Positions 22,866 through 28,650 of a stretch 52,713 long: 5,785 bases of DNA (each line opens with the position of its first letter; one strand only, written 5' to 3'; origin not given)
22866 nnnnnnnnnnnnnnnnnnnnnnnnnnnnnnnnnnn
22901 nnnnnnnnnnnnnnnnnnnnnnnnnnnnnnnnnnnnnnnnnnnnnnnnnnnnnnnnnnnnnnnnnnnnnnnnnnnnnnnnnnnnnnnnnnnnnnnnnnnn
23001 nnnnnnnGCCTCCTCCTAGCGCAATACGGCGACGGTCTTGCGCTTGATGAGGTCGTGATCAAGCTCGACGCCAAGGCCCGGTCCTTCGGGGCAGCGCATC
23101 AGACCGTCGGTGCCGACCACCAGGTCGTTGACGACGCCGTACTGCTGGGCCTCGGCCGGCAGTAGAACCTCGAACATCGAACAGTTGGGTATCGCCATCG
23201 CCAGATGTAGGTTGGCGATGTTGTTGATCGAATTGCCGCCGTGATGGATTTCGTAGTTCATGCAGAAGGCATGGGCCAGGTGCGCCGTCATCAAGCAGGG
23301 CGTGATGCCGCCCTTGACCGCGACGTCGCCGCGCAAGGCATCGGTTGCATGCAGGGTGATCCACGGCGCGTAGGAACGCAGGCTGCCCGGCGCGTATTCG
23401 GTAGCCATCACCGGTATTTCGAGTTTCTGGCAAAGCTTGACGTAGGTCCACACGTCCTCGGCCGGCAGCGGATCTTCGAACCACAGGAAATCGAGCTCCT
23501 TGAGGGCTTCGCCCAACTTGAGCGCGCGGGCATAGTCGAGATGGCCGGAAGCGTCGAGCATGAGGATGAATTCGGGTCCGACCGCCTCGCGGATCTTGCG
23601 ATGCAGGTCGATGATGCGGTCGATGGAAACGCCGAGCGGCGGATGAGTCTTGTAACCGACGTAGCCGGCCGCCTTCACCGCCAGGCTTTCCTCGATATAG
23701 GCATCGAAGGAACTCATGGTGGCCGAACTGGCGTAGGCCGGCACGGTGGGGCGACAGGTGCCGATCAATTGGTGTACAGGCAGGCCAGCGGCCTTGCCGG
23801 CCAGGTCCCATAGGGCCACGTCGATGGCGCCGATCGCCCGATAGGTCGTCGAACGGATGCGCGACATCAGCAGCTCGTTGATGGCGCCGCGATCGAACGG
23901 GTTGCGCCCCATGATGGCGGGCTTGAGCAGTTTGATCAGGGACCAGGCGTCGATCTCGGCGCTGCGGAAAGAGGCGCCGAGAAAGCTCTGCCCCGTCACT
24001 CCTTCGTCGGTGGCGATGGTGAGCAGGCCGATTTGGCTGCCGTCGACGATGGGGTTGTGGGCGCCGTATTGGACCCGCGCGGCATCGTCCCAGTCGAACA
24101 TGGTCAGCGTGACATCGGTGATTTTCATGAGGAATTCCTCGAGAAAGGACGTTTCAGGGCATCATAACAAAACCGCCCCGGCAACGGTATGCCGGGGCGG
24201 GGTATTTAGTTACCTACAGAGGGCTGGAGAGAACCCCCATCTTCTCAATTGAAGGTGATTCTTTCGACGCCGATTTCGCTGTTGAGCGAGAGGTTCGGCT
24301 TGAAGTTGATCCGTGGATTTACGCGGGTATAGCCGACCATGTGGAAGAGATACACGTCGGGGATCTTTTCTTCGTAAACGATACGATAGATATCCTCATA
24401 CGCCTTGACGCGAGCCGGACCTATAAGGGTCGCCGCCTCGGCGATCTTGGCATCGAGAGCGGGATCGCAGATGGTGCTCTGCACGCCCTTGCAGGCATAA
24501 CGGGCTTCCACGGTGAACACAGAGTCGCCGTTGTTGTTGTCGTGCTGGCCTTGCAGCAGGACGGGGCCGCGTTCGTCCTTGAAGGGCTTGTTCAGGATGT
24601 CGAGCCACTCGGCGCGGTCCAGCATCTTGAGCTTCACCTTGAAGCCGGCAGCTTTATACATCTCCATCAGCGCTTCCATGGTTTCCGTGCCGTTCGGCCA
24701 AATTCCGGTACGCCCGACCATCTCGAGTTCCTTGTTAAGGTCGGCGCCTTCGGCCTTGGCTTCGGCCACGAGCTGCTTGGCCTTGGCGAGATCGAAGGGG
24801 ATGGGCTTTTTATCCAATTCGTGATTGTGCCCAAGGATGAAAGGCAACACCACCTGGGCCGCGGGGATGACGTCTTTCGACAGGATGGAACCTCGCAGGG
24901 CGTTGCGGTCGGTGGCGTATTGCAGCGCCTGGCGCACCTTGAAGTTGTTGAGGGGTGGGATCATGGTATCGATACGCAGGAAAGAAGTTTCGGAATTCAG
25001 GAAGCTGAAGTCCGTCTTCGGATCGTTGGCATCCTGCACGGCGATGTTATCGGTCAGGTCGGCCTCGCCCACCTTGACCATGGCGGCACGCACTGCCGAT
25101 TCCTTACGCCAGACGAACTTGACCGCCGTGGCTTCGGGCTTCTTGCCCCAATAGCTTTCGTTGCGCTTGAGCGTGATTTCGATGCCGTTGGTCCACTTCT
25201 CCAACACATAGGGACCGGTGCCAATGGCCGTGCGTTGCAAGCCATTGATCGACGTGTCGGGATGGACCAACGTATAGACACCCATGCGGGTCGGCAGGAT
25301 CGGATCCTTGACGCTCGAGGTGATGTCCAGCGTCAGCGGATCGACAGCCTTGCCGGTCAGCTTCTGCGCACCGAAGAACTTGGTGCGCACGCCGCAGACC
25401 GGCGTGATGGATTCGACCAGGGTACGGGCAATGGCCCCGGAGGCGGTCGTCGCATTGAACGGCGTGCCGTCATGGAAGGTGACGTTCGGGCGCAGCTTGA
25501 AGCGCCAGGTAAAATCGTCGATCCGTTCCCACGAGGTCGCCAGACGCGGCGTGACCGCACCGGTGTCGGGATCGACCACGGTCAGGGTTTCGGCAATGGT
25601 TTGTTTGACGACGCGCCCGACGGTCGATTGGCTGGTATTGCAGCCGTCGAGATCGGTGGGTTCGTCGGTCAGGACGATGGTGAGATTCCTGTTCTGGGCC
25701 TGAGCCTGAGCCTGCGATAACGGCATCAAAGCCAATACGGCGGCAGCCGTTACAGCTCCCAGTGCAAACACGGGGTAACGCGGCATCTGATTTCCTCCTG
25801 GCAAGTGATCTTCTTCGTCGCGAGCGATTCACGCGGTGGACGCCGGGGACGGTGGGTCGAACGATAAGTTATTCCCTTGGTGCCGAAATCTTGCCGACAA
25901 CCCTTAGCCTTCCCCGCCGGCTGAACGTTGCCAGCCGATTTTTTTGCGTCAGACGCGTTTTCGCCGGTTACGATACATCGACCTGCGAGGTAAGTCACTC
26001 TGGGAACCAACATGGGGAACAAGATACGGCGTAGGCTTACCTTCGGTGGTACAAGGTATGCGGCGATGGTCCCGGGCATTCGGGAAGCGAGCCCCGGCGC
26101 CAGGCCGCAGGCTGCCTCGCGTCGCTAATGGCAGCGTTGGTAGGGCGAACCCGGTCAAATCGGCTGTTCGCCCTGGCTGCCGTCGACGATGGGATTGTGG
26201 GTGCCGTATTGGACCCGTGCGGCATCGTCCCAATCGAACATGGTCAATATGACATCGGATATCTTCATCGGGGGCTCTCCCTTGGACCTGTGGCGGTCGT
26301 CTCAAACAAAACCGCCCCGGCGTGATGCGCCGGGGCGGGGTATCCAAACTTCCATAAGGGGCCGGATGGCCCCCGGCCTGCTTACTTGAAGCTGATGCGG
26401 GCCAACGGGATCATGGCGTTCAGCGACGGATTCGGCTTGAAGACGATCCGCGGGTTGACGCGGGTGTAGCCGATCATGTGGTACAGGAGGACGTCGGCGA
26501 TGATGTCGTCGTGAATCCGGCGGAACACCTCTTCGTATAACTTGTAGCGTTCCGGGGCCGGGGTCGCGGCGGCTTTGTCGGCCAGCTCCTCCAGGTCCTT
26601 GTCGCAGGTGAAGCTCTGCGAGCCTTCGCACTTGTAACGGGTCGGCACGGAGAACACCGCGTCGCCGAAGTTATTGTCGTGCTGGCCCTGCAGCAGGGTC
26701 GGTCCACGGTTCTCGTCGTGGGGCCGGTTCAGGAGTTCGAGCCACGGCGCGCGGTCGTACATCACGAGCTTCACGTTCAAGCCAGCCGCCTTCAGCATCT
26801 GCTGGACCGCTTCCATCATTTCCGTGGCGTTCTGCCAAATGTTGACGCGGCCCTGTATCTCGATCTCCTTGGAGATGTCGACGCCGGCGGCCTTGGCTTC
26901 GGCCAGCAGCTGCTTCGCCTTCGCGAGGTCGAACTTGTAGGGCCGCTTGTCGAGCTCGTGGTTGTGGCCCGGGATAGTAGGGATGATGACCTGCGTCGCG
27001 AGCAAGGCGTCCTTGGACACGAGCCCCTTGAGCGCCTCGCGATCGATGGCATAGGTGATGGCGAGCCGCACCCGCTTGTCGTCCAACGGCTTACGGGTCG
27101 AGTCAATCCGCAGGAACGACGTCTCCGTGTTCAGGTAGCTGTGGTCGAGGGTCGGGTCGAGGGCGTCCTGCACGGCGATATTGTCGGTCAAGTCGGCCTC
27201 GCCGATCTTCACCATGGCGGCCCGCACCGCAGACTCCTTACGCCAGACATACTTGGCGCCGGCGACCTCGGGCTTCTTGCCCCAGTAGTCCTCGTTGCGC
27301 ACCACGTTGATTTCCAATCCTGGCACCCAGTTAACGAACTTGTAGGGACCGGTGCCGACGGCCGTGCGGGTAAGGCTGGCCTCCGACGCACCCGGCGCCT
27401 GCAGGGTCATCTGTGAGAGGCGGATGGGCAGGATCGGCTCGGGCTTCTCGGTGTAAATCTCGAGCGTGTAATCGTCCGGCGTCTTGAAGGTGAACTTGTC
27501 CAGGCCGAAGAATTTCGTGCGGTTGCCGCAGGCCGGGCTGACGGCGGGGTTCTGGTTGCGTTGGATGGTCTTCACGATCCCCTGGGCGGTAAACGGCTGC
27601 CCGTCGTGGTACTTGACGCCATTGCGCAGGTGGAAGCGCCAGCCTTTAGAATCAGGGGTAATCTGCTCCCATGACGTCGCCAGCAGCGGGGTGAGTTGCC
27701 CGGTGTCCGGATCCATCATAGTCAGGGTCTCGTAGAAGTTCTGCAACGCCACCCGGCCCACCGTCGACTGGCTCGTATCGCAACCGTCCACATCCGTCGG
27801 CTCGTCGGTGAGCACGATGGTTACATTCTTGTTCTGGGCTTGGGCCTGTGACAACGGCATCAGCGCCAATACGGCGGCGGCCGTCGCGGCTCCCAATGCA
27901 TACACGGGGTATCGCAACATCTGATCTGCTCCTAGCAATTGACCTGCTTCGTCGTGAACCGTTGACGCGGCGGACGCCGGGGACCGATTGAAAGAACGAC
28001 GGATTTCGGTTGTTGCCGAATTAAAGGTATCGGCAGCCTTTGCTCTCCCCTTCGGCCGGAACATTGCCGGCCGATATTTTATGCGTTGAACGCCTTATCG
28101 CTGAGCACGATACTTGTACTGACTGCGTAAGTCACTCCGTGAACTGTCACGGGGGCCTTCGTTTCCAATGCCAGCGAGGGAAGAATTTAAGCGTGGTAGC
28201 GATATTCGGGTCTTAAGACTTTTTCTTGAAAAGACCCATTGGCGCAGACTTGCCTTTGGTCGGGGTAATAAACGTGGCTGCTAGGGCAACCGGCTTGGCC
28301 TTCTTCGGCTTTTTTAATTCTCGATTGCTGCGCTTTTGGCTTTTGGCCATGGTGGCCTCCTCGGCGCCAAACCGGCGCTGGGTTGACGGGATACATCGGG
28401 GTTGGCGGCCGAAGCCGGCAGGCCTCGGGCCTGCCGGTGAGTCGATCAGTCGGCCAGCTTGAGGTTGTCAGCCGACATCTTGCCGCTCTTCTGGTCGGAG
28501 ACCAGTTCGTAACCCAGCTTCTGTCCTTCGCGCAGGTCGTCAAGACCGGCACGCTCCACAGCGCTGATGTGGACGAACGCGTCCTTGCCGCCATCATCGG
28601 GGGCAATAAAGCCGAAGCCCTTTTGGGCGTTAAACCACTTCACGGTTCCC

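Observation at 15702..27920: Four paralogous family-5 solute-binding proteins interleaved with two paralogous enolase-superfamily enzymes, with no ABC permease or ATPase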

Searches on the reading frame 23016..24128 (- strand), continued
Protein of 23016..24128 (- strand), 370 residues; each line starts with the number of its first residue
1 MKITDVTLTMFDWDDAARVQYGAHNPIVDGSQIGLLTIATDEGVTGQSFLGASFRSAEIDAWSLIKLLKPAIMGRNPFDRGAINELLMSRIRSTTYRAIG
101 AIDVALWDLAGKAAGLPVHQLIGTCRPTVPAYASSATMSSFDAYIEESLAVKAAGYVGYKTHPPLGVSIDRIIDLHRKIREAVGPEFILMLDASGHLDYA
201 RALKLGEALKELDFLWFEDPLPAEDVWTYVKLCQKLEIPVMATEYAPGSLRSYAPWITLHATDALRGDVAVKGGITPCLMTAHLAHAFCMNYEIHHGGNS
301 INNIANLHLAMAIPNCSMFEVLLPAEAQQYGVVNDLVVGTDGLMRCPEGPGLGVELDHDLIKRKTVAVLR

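Call 48: search_solved_structures(query=window:23016-24128:-, max_evalue=1e-40, show_alignments=1)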
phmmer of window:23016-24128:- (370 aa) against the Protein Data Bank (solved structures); distinct sequences matched with E-value up to 1e-40: 3.
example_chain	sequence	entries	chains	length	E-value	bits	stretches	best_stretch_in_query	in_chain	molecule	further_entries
1rvk_A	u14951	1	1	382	1.9e-43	152.2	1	28-363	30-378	isomerase/lactonizing enzyme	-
4hcd_A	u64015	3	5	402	2.3e-43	151.9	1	28-363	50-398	Isomerase/lactonizing enzyme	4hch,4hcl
4mmw_A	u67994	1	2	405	2.4e-43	151.9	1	28-363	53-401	Isomerase/lactonizing enzyme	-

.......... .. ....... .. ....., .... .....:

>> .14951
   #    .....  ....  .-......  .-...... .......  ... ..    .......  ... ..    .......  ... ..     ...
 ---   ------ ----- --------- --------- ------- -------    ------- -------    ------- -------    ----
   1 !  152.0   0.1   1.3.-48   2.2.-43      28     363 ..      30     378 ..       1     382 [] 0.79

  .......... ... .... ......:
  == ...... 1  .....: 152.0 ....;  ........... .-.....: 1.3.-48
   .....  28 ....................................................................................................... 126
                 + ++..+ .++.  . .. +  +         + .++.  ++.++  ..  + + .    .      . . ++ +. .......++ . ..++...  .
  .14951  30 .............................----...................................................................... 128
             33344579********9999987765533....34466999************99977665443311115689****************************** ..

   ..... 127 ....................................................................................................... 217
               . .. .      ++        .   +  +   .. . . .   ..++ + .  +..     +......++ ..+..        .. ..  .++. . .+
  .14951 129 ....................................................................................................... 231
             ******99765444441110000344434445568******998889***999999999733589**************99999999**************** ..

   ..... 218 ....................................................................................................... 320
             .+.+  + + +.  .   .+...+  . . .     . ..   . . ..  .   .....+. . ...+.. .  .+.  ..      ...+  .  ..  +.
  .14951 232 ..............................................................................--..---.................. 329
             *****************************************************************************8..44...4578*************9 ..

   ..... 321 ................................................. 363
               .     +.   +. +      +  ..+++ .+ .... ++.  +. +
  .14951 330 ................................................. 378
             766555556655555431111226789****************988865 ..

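Call 60: find_encoding_contigs(protein=P0007, flank=6000, max_places=2)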
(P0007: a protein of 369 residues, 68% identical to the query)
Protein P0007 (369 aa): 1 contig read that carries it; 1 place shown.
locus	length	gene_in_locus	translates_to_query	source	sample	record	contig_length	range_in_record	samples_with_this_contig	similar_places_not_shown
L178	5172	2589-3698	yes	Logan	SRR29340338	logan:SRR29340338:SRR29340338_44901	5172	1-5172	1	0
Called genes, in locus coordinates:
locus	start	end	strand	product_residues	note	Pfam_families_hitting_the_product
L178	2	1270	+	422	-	?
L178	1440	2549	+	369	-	PF02746:MR_MLE_N, PF13378:MR_MLE_C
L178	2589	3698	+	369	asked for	PF02746:MR_MLE_N, PF13378:MR_MLE_C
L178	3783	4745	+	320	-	PF00389:2-Hacid_dh, PF02826:2-Hacid_dh_C, PF03446:NAD_binding_2 (faint)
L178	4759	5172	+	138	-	?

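Call 61: find_encoding_contigs(protein=P0009, flank=6000, max_places=2)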
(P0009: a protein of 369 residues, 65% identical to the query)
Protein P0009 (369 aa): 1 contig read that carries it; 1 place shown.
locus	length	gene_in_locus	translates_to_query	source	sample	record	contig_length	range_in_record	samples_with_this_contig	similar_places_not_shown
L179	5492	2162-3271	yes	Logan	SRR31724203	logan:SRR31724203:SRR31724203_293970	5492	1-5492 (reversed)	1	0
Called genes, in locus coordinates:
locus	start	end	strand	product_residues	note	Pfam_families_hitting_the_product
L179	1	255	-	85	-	?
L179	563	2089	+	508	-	PF00496:SBP_bac_5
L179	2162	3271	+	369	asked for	PF02746:MR_MLE_N, PF13378:MR_MLE_C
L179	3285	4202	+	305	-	PF19300:BPD_transp_1_N, PF00528:BPD_transp_1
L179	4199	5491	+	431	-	?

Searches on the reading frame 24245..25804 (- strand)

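Call 4: search_protein_families(library=pfam, proteins=[window:24245-25804:-])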
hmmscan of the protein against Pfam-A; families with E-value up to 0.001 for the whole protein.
window:24245-25804:- (519 aa): 1 family
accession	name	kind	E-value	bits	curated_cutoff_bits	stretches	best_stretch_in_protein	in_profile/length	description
PF00496.27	SBP_bac_5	-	2.7e-60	204.9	32.4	1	84-402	2-332/368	Bacterial extracellular solute-binding proteins, family 5 Middle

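Call 30: search_protein_families(library=ncbifam, proteins=[window:24245-25786:-], max_evalue=0.00001)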
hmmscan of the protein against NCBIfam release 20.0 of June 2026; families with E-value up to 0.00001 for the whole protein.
window:24245-25786:- (513 aa): 11 families
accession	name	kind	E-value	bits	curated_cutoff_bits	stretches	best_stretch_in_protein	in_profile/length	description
NF045468.1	Opp5A_nikA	equivalog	7.2e-35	120.4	600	1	25-343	10-316/488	nickel ABC transporter substrate-binding protein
TIGR02294.1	nickel_nikA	equivalog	2.3e-25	89.1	393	1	59-343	30-325/501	nickel ABC transporter substrate-binding protein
NF011942.0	PRK15413.1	equivalog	4.1e-21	75.2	594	1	24-344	19-342/512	glutathione ABC transporter substrate-binding protein GsiB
TIGR04028.1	SBP_KPN_01854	hypoth_equivalog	1.6e-20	73.2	468.5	2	172-392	146-385/509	TIGR04028 family ABC transporter substrate-binding protein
NF011689.0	PRK15109.1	equivalog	1.3e-19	70.3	560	1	182-472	207-500/547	ABC transporter substrate-binding protein SapA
NF043070.1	DppA_dipep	equivalog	3.5e-19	68.8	1005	1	185-480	205-503/535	dipeptide ABC transporter periplasmic-binding protein DppA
NF047575.1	opine_bind_CntA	exception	3.4e-17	62.2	800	1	63-344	64-359/535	staphylopine-dependent metal ABC transporter substrate-binding lipoprotein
NF045467.1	Opp4A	equivalog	1.7e-15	56.3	650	1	184-344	204-379/556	oligopeptide ABC transporter substrate-binding protein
NF011684.0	PRK15104.1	equivalog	2.9e-13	49.4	947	1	10-337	22-365/543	oligopeptide ABC transporter substrate-binding protein OppA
NF010149.0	PRK13626.1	equivalog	2.9e-11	42.7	476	1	59-216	146-293/552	HTH-type transcriptional regulator SgrR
NF007287.0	PRK09755.1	equivalog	6.2e-08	31.9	1098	1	35-346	35-372/535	ABC transporter substrate-binding protein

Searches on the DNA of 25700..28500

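Call 53: search_rna_families(source=window, start=25700, end=28500, threshold=evalue, max_evalue=1)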
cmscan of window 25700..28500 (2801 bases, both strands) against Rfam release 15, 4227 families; matches with E-value up to 1: 3.
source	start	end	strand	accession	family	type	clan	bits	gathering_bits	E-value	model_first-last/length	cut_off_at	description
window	28008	28066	-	RF00468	HCV_SLVII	Cis-reg;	-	19.3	63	0.5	1-70/70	no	Hepatitis C virus stem-loop VII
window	27377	27433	+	RF01768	flavi_FSE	Cis-reg; frameshift_element;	-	18.3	43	0.52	1-62/62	no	ribosomal frameshift site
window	28398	28500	+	RF00222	IRES_Bag1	Cis-reg; IRES;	-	15.7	37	0.93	1-174/370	3'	Bag-1 internal ribosome entry site (IRES)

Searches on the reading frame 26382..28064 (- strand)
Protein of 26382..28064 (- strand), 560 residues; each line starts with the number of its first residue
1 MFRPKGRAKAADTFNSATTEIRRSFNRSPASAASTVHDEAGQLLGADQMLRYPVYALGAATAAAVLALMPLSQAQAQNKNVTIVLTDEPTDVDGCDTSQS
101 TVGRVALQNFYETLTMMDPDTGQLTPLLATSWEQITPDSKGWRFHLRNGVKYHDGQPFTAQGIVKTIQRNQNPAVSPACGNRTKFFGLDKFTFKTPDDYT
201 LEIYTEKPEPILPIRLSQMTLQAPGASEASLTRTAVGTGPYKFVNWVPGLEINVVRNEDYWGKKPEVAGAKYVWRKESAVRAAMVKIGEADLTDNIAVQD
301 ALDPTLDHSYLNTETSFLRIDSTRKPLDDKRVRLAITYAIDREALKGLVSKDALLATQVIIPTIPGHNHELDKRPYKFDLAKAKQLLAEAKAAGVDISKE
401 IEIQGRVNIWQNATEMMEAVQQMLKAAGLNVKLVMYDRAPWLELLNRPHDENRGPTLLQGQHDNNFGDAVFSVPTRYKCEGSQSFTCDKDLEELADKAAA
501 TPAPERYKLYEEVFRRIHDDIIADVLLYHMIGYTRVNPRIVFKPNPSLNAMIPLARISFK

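Call 4: search_protein_families(library=pfam, proteins=[window:26382-28064:-])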
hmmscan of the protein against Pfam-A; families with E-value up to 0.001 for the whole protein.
window:26382-28064:- (560 aa): 1 family
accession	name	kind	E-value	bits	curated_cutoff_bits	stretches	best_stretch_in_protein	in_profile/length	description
PF00496.27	SBP_bac_5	-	3e-70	237.6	32.4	1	124-443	2-328/368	Bacterial extracellular solute-binding proteins, family 5 Middle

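Call 8: search_solved_structures(query=window:26382-28064:-, max_evalue=1e-10)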
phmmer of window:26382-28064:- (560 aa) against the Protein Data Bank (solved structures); distinct sequences matched with E-value up to 1e-10: 59.
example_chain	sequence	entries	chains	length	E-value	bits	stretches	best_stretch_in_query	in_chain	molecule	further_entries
5u4o_A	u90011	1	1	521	2.8e-39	138.5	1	102-531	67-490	ABC transporter substrate-binding protein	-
8z1y_F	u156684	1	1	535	1.3e-30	109.8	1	108-529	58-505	Dipeptide-binding protein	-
1dpe_A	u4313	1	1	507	1.5e-30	109.6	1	111-529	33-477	DIPEPTIDE-BINDING PROTEIN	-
1dpp_A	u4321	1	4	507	1.9e-30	109.3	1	110-529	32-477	DIPEPTIDE BINDING PROTEIN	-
8z1z_F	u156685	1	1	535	2.9e-30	108.7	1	108-529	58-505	Dipeptide-binding protein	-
8upi_A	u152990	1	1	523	1.3e-27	100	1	107-524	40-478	Peptide ABC transporter substrate-binding protein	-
6hlx_A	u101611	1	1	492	6.4e-27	97.7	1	85-514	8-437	AgaA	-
6ofq_A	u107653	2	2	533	2.9e-24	88.9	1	104-442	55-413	Heme-binding protein A / AI-2 binding protein A | Heme-binding protein A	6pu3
5f1q_A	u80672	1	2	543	8.7e-24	87.3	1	109-529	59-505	Periplasmic dipeptide transport protein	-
3m8u_A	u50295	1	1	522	8e-23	84.2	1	107-517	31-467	Heme-binding protein A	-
9pv8_A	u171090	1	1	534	3.8e-22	81.9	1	89-391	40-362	Oligopeptide-binding protein OppA3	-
4zec_A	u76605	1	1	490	8.1e-22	80.8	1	123-439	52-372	ABC transporter, substrate binding protein (Agrocinopines A and B)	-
8cke_A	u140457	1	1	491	8.1e-22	80.8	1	123-439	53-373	ABC transporter substrate-binding protein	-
4ra1_A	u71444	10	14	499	8.5e-22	80.8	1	123-439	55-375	ABC transporter, substrate binding protein (Agrocinopines A and B) | ABC transporter substrate-binding protein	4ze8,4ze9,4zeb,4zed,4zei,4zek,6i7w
3tpa_A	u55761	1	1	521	1.1e-20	77.2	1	95-546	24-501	Heme-binding protein A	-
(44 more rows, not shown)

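Call 30: search_protein_families(library=ncbifam, proteins=[window:26382-27920:-], max_evalue=0.00001)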
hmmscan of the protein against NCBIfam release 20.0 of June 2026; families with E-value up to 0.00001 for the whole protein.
window:26382-27920:- (512 aa): 11 families
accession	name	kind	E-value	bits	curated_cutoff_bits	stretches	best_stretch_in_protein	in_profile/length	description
NF045468.1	Opp5A_nikA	equivalog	2.6e-31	108.7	600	1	26-342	13-316/488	nickel ABC transporter substrate-binding protein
TIGR02294.1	nickel_nikA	equivalog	1.4e-28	99.7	393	1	57-351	29-337/501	nickel ABC transporter substrate-binding protein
NF043070.1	DppA_dipep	equivalog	2.4e-27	95.7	1005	1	56-485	54-509/535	dipeptide ABC transporter periplasmic-binding protein DppA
NF011942.0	PRK15413.1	equivalog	7.7e-26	90.8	594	1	15-385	13-380/512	glutathione ABC transporter substrate-binding protein GsiB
TIGR04028.1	SBP_KPN_01854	hypoth_equivalog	7.9e-23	80.8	468.5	1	59-392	27-386/509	TIGR04028 family ABC transporter substrate-binding protein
NF045467.1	Opp4A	equivalog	2.5e-21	75.5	650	1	183-343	203-379/556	oligopeptide ABC transporter substrate-binding protein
NF047575.1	opine_bind_CntA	exception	3.8e-21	75.2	800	1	62-343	65-359/535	staphylopine-dependent metal ABC transporter substrate-binding lipoprotein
NF011684.0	PRK15104.1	equivalog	7e-18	64.6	947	1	9-387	21-420/543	oligopeptide ABC transporter substrate-binding protein OppA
NF011689.0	PRK15109.1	equivalog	1.4e-15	57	560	1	180-402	205-431/547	ABC transporter substrate-binding protein SapA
NF007287.0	PRK09755.1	equivalog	1.4e-14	53.8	1098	1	16-354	22-378/535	ABC transporter substrate-binding protein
NF010149.0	PRK13626.1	equivalog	2e-12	46.5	476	1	60-215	148-292/552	HTH-type transcriptional regulator SgrR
